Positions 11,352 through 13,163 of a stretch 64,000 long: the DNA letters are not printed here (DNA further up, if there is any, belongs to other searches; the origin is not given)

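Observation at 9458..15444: Putative amide-tailoring cassette (GNAT + PLP lyase + AsnB-like + ATP-grasp) between the PglC-type transferase and the PglE-type aminotransferase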

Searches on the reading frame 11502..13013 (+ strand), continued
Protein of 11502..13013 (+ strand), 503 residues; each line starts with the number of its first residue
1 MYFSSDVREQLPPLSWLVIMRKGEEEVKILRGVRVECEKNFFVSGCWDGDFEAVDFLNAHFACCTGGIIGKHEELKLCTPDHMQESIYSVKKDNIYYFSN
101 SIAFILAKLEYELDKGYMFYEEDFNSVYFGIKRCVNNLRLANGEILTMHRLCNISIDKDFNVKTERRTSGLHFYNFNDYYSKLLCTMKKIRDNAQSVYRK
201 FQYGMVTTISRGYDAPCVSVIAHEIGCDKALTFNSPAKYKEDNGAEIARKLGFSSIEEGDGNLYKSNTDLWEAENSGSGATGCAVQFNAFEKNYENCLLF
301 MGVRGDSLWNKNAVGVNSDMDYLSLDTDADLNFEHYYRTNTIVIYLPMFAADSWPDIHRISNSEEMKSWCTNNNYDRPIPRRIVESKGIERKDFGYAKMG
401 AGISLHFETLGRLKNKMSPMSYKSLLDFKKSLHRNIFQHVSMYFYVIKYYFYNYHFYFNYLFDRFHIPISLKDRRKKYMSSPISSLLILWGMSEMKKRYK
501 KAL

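Call 83: list_cluster_members(proteins=[P0067, P0088, P0101, P0046])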
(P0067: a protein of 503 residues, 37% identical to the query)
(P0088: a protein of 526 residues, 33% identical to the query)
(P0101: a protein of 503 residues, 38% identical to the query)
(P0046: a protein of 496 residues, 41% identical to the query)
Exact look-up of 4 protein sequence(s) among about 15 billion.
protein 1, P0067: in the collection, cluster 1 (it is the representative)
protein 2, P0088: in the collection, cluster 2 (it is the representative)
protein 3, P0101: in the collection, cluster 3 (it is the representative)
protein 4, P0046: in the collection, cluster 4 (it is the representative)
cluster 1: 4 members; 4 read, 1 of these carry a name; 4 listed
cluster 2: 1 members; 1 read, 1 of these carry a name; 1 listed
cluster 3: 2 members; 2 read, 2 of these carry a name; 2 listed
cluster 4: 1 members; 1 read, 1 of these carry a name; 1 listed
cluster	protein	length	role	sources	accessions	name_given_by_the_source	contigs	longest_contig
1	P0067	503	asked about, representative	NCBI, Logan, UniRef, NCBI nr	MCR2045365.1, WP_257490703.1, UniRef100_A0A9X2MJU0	hypothetical protein NSA23_14775 [Anaerosalibacter massiliensis] | Asparagine synthetase domain-containing protein n=1 Tax=Anaerosalibacter massiliensis ... | hypothetical protein [Anaerosalibacter massiliensis]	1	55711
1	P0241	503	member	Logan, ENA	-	-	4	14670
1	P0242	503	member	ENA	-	-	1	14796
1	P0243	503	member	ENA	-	-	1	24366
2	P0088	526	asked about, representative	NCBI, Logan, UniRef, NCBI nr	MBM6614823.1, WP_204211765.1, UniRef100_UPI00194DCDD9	hypothetical protein JTF06_07955 [Desemzia sp. RIT804] | hypothetical protein n=1 Tax=Desemzia sp. RIT 804 TaxID=2810209 RepID=UPI00194DCDD9 | hypothetical protein [Desemzia sp. RIT 804]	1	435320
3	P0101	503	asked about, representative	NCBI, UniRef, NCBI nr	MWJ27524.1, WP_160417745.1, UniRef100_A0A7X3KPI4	hypothetical protein GPM19_04755 [Halomonas sp. ZH2S] | Uncharacterized protein n=1 Tax=Vreelandella zhuhanensis TaxID=2684210 ... | hypothetical protein [Halomonas zhuhanensis]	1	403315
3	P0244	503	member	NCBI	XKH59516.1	hypothetical protein LG290_12625 [Halomonas sediminis]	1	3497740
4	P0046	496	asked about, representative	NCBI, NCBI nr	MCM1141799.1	MAG: hypothetical protein NC453_24780 [Muribaculum sp.] | hypothetical protein [Muribaculum sp.]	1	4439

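Call 85: search_protein_representatives(alignment_id=A1)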
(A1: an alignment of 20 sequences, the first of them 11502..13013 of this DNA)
Query: 20 sequences, 502 profile positions. Proteins with E-value up to 0.001 (for the whole library): 2272; up to 1e-10: 1888; up to 1e-30: 1151. The best 150 are listed.
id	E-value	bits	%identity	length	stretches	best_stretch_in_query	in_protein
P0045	1.1e-192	657.8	-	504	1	1-500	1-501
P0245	5.1e-192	655.6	-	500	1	1-501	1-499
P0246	6.1e-187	638.9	-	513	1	1-499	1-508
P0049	3.3e-183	626.6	-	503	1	1-498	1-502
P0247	5.5e-183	625.8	-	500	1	1-500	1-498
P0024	1.6e-174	597.9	-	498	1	3-497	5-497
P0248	1.2e-172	591.7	-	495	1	9-497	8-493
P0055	6.4e-165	566.2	-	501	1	1-501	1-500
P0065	4.5e-159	547.0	-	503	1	11-499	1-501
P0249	4.8e-159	546.8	-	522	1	1-499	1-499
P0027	8.3e-159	546.1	-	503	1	1-501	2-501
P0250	7.4e-158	542.9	-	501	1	1-497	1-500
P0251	2.6e-157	541.1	-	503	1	1-497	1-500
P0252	8.5e-157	539.4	-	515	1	1-501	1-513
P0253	6.2e-155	533.3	-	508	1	3-500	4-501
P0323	1.1e-106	374.1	-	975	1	1-497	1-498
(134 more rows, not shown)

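Call 86: search_protein_families(library=pfam, proteins=[P0323], max_evalue=0.01)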
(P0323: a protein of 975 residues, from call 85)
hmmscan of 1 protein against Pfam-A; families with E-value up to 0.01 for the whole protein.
P0323 (975 aa): 1 family
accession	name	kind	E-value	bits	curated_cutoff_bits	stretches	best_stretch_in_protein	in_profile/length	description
PF04116.19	FA_hydroxylase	-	4.4e-21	76.1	31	1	756-904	1-132/132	Fatty acid hydroxylase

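Call 87: find_homologous_proteins(query=L009:9563-10591:+, max_evalue=1e-20)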
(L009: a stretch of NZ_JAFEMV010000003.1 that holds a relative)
Query L009:9563-10591:+ (342 aa): 7862 proteins with E <= 1e-20 among 8000 candidates; the best 120 are listed.
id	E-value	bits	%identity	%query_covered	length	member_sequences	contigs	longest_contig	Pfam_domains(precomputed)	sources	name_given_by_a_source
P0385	1.4e-222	756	100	99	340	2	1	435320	PF13535.12,PF15632.12,PF08443.17,PF02655.20,PF21360.4,PF07478.19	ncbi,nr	ncbi:ATP-grasp domain-containing protein [Desemzia sp. RIT804]|nr:ATP-grasp domain-containing protei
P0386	1.1e-202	690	89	100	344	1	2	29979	PF13535.12,PF15632.12,PF02222.28,PF08443.17,PF02655.20,PF21360.4,PF07478.19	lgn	-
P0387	1.5e-201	686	88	100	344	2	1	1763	PF13535.12,PF15632.12,PF08443.17,PF02655.20,PF21360.4,PF07478.19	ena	-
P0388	9.4e-198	674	87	100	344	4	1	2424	PF13535.12,PF15632.12,PF08443.17,PF02655.20,PF21360.4,PF07478.19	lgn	-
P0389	9.5e-197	671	87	100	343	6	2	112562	PF13535.12,PF15632.12,PF02655.20,PF21360.4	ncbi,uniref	ncbi:ATP-grasp domain-containing protein [Desemzia sp. FAM 23991]|uniref:ATP-grasp domain-containing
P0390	8.0e-193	658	85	100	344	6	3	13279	PF13535.12,PF15632.12,PF08443.17,PF02655.20,PF21360.4,PF07478.19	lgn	-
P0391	4.2e-186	636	81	100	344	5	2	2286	PF13535.12,PF15632.12,PF08443.17,PF02655.20,PF21360.4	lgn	-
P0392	1.0e-168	579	74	99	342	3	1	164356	PF13535.12,PF15632.12,PF08443.17,PF02655.20,PF21360.4,PF07478.19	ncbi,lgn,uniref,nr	ncbi:ATP-grasp domain-containing protein [Pisciglobus halotolerans]|uniref:Carbamoyl-phosphate synth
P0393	1.5e-139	483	40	92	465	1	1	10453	PF15632.12,PF02655.20,PF21360.4,PF07478.19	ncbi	-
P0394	5.7e-129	448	62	93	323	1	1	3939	PF13535.12,PF15632.12,PF08443.17,PF02655.20,PF21360.4,PF07478.19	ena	-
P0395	2.8e-126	439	61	93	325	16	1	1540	PF15632.12,PF08443.17,PF02655.20,PF21360.4,PF07478.19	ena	-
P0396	7.8e-126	438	60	93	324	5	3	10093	PF13535.12,PF15632.12,PF02655.20,PF21360.4,PF07478.19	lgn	-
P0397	1.2e-125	437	60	96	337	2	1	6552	PF13535.12,PF15632.12,PF02655.20,PF21360.4,PF07478.19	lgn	-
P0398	1.7e-125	437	60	94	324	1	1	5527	PF15632.12,PF08443.17,PF02655.20,PF21360.4,PF07478.19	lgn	-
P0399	1.8e-125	436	60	93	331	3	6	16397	PF13535.12,PF15632.12,PF08443.17,PF02655.20,PF21360.4,PF07478.19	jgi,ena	-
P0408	3.6e-124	432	60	93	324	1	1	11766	PF13535.12,PF15632.12,PF08443.17,PF02655.20,PF21360.4,PF07478.19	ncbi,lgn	ncbi:TPA: ATP-grasp domain-containing protein [Clostridioides difficile]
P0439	9.3e-123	428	60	93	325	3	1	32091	PF13535.12,PF15632.12,PF08443.17,PF02655.20,PF21360.4,PF07478.19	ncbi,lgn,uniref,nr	ncbi:ATP-grasp domain-containing protein [Peribacillus frigoritolerans]|uniref:ATP-grasp domain-cont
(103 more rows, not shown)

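Call 88: find_encoding_contigs(protein=P0408, flank=6000, max_places=2)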
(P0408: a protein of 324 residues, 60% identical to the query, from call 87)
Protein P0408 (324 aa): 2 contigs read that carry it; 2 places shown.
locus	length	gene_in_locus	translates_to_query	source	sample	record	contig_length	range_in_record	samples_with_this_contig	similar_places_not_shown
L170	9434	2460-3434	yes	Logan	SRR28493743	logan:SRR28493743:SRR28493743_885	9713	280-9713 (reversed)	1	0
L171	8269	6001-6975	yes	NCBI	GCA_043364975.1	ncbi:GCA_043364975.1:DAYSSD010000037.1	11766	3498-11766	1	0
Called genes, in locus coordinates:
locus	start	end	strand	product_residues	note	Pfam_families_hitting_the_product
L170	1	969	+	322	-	?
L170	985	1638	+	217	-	PF02397:Bac_transf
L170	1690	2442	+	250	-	PF00551:Formyl_trans_N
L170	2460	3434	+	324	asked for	PF21360:PylC-like_N, PF02655:ATP-grasp_3, PF07478:Dala_Dala_lig_C (weak), PF08443:RimK (weak), PF13535:ATP-grasp_4 (faint), PF15632:ATPgrasp_Ter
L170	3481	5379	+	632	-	-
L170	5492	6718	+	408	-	PF13439:Glyco_transf_4 (faint), PF00534:Glycos_transf_1, PF13692:Glyco_trans_1_4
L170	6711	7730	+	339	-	PF01073:3Beta_HSD, PF01370:Epimerase, PF02719:Polysacc_synt_2, PF04321:RmlD_sub_bind, PF05368:NmrA, PF13460:NAD_binding_10, PF16363:GDP_Man_Dehyd, PF08485:Polysacc_syn_2C, +1 more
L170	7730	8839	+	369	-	PF01370:Epimerase, PF04321:RmlD_sub_bind (faint), PF07993:NAD_binding_4 (faint), PF16363:GDP_Man_Dehyd (faint), PF02719:Polysacc_synt_2 (weak), PF14667:Polysacc_synt_C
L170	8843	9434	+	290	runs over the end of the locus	?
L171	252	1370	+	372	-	PF04389:Peptidase_M28 (weak), PF01546:Peptidase_M20, PF07687:M20_dimer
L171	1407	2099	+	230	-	PF16481:DUF5058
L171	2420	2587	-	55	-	-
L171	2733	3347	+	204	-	PF01047:MarR (faint), PF13412:HTH_24 (weak), PF08484:Methyltransf_14 (faint), PF22674:C2185-like_N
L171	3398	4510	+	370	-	PF00155:Aminotran_1_2, PF01041:DegT_DnrJ_EryC1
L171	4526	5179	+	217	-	PF02397:Bac_transf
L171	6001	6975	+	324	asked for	PF21360:PylC-like_N, PF02655:ATP-grasp_3, PF07478:Dala_Dala_lig_C (weak), PF08443:RimK (weak), PF13535:ATP-grasp_4 (faint), PF15632:ATPgrasp_Ter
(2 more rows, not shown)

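Call 89: find_encoding_contigs(protein=P0439, flank=6000, max_places=2)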
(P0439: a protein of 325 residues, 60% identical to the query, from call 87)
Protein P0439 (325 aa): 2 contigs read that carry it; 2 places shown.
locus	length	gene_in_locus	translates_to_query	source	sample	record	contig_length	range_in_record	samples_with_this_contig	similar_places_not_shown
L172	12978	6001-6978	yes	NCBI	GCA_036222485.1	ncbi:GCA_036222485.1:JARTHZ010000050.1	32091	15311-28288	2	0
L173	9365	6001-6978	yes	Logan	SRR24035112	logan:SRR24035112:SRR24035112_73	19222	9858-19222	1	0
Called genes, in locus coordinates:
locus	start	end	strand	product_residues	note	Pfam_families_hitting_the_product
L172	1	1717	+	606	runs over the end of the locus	PF13727:CoA_binding_3, PF00106:adh_short (weak), PF01073:3Beta_HSD, PF01370:Epimerase, PF02719:Polysacc_synt_2, PF04321:RmlD_sub_bind, PF08659:KR (weak), PF16363:GDP_Man_Dehyd, +3 more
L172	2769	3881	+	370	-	PF00155:Aminotran_1_2 (weak), PF01041:DegT_DnrJ_EryC1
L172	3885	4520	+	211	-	PF02397:Bac_transf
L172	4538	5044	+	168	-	PF13302:Acetyltransf_3, PF13420:Acetyltransf_4 (weak), PF13523:Acetyltransf_8 (weak), PF00583:Acetyltransf_1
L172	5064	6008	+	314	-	PF00291:PALP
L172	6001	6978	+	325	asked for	PF21360:PylC-like_N, PF02655:ATP-grasp_3, PF08443:RimK (faint), PF07478:Dala_Dala_lig_C (weak), PF13535:ATP-grasp_4 (faint), PF15632:ATPgrasp_Ter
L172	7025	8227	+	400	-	PF13439:Glyco_transf_4 (weak), PF00534:Glycos_transf_1, PF13692:Glyco_trans_1_4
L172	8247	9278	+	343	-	PF01073:3Beta_HSD, PF01370:Epimerase, PF02719:Polysacc_synt_2, PF04321:RmlD_sub_bind, PF05368:NmrA, PF13460:NAD_binding_10, PF16363:GDP_Man_Dehyd, PF08485:Polysacc_syn_2C, +2 more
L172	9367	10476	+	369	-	PF01370:Epimerase, PF04321:RmlD_sub_bind (faint), PF07993:NAD_binding_4 (faint), PF16363:GDP_Man_Dehyd (faint), PF14667:Polysacc_synt_C, PF06560:GPI (faint)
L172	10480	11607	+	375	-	PF03033:Glyco_transf_28 (faint), PF02350:Epimerase_2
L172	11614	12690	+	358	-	PF00534:Glycos_transf_1, PF13692:Glyco_trans_1_4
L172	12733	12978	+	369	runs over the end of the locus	PF20706:GT4-conflict, PF00534:Glycos_transf_1, PF13692:Glyco_trans_1_4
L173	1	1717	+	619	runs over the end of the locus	PF13727:CoA_binding_3, PF00106:adh_short (weak), PF04321:RmlD_sub_bind, PF08659:KR (weak), PF01073:3Beta_HSD, PF01370:Epimerase, PF02719:Polysacc_synt_2, PF16363:GDP_Man_Dehyd, +3 more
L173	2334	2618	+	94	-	-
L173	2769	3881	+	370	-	PF00155:Aminotran_1_2 (weak), PF01041:DegT_DnrJ_EryC1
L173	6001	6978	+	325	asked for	PF21360:PylC-like_N, PF02655:ATP-grasp_3, PF08443:RimK (faint), PF07478:Dala_Dala_lig_C (weak), PF13535:ATP-grasp_4 (faint), PF15632:ATPgrasp_Ter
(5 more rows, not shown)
